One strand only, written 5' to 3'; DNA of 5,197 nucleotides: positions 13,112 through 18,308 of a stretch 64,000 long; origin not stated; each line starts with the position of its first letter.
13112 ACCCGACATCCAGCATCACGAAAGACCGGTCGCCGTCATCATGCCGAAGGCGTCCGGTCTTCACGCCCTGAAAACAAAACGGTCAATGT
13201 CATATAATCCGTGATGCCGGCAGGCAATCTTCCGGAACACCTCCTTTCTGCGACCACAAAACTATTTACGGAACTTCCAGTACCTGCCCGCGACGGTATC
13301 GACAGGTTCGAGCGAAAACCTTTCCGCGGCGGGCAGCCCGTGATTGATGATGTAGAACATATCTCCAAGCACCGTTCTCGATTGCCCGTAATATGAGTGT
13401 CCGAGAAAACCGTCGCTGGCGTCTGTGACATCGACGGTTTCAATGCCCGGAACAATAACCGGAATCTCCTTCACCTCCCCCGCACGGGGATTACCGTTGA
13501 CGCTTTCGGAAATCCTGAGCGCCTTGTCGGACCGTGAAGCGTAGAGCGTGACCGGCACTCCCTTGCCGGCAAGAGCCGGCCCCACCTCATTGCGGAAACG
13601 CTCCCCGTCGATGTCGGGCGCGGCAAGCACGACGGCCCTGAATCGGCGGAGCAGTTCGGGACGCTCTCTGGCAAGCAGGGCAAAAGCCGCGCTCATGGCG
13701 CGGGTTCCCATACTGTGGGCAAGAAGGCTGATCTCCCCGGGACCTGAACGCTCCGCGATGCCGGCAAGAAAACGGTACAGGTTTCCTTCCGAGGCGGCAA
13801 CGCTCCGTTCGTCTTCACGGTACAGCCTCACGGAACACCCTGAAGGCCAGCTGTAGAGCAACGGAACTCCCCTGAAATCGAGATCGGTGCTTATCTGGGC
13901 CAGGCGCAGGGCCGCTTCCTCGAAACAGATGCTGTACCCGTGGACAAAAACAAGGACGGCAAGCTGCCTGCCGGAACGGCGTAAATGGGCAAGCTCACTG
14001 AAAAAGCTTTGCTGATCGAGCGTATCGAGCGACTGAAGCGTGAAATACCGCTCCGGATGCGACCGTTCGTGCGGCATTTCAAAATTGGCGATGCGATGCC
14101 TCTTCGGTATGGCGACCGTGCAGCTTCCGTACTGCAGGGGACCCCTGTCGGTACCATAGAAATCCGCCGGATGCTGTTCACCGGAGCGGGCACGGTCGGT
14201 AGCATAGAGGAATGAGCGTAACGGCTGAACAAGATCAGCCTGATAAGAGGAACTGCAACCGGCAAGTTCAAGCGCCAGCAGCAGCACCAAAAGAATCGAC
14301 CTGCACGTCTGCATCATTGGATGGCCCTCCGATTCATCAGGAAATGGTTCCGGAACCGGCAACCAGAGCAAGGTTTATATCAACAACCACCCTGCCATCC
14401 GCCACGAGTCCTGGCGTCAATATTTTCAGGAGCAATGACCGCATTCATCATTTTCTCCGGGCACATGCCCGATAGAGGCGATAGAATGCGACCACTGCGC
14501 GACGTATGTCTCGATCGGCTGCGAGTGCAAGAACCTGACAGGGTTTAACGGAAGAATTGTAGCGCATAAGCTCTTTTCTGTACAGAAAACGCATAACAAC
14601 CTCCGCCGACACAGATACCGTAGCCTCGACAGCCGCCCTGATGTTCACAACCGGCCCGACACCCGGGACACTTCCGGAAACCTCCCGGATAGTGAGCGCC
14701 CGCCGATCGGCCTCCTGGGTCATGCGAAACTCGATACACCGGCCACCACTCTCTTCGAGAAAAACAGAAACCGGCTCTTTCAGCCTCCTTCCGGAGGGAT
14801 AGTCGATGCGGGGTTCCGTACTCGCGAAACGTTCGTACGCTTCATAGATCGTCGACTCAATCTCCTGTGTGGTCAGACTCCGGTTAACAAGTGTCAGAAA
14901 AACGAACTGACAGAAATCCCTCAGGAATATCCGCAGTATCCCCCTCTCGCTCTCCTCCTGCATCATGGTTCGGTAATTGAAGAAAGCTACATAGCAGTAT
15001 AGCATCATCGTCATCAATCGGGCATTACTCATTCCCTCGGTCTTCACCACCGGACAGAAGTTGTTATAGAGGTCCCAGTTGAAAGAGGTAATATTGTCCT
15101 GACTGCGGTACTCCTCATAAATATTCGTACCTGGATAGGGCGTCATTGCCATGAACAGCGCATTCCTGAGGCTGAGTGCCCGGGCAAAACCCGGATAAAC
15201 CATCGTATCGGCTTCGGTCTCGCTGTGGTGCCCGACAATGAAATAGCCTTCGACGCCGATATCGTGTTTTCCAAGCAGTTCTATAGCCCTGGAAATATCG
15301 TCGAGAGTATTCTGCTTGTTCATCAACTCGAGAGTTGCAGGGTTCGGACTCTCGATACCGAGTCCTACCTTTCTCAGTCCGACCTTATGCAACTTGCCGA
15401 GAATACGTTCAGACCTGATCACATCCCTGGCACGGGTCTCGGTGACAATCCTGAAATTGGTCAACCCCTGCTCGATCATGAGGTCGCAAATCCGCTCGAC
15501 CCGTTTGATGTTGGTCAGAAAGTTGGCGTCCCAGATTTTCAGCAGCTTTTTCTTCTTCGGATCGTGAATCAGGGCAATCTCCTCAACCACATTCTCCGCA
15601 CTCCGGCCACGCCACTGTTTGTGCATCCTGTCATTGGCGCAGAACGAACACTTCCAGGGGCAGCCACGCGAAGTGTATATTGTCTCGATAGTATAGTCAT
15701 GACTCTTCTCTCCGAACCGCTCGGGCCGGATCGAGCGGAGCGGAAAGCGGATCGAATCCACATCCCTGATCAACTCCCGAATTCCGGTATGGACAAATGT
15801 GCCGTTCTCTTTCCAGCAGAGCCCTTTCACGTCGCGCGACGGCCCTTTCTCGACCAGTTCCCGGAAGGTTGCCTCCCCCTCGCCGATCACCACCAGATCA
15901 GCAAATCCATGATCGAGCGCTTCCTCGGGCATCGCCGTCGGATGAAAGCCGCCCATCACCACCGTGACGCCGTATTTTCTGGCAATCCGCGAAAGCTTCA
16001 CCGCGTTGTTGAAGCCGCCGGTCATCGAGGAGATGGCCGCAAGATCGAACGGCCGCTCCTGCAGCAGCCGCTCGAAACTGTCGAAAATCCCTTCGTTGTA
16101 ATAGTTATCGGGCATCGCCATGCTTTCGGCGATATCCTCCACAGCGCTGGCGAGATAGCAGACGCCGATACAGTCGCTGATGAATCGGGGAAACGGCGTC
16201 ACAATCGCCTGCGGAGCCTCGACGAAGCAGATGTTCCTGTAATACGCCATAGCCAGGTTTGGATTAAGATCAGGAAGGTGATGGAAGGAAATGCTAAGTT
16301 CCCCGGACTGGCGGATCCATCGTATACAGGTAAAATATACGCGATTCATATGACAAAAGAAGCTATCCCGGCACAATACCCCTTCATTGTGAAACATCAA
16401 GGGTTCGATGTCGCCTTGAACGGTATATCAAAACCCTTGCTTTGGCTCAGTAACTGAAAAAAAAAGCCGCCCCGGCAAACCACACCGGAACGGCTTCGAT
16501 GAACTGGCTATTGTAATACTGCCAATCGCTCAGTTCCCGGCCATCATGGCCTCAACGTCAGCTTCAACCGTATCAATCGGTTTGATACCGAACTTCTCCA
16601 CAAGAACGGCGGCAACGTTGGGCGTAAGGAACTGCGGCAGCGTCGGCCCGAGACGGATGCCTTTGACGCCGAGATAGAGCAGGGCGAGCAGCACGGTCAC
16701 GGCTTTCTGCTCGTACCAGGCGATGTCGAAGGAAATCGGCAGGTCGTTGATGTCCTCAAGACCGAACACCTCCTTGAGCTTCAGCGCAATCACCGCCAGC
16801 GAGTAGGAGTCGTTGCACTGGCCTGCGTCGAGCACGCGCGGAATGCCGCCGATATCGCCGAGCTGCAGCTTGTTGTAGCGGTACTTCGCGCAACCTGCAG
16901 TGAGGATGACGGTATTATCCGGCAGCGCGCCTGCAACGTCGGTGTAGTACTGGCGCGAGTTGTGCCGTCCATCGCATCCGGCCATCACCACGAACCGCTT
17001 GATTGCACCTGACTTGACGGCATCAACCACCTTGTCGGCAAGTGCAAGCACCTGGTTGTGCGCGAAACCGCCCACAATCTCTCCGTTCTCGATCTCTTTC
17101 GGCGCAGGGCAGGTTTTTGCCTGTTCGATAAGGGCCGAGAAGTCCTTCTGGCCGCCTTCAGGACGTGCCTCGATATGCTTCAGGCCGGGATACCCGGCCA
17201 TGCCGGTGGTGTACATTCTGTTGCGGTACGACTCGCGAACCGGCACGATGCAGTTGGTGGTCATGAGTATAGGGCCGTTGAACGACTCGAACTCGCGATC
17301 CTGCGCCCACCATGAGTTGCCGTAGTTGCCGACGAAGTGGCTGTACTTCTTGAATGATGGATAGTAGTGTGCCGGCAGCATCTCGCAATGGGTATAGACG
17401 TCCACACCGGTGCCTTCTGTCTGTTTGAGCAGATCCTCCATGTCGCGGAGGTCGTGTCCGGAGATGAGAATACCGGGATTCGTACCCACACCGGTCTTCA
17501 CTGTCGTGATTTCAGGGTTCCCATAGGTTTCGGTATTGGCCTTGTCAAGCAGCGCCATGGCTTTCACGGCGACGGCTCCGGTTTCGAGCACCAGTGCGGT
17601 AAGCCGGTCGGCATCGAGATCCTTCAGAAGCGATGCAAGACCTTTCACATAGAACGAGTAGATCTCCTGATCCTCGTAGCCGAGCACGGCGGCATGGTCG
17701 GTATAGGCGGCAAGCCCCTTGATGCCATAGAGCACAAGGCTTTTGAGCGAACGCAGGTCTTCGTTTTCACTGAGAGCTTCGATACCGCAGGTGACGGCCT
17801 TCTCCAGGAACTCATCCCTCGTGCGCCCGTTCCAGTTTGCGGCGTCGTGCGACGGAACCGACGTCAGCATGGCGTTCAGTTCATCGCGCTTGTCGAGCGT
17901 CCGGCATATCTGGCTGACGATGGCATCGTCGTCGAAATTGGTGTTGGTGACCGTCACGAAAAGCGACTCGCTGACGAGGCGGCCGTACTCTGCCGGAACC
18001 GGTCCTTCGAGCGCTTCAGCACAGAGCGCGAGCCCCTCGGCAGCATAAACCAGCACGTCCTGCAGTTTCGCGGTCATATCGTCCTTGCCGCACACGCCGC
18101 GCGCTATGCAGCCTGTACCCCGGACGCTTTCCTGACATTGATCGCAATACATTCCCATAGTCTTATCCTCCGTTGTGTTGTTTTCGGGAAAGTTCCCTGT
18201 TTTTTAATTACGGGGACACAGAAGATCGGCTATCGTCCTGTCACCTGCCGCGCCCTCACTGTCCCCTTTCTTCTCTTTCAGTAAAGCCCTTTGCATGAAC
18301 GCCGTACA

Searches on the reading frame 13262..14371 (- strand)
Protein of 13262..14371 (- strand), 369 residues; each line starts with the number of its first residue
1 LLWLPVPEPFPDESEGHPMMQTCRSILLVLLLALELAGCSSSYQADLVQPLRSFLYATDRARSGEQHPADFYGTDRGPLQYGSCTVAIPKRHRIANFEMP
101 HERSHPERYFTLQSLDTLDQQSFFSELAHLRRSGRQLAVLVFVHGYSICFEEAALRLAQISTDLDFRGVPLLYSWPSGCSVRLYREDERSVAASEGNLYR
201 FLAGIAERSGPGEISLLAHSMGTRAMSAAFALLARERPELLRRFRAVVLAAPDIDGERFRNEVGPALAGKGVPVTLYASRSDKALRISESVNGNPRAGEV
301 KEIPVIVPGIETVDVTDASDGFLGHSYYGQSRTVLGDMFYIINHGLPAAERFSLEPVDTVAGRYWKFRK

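Call 22: search_protein_families(library=pfam, proteins=[window:13262-14371:-], max_evalue=0.001)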
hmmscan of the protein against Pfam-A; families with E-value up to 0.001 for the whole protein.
window:13262-14371:- (369 aa): 2 families
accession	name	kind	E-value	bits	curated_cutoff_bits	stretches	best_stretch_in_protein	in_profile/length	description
PF05990.18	DUF900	-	6.1e-41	140.8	20.5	1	132-335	14-225/232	Alpha/beta hydrolase of unknown function (DUF900)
PF12697.13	Abhydrolase_6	-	0.00041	21.5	26.3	1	140-267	1-108/217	Alpha/beta hydrolase family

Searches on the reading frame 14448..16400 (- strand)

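Call 22: search_protein_families(library=pfam, proteins=[window:14448-16400:-], max_evalue=0.001)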
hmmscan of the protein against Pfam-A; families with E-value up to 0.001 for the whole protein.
window:14448-16400:- (650 aa): 2 families
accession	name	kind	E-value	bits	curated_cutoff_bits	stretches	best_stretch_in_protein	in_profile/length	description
PF04055.27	Radical_SAM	-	2.4e-22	80.3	29.5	1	241-398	1-158/166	Radical SAM superfamily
PF02310.24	B12-binding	-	2e-14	53.9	32.1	1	78-183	15-121/121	B12 binding domain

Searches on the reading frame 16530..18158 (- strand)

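Call 68: search_protein_families(library=pfam, proteins=[window:16530-18158:-], max_evalue=0.00001)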
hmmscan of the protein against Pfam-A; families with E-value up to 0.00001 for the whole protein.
window:16530-18158:- (542 aa): 1 family
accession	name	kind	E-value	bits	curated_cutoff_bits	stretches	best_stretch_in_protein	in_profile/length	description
PF03063.25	Prismane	-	4.6e-171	570.4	27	1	3-535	1-512/513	Prismane/CO dehydrogenase family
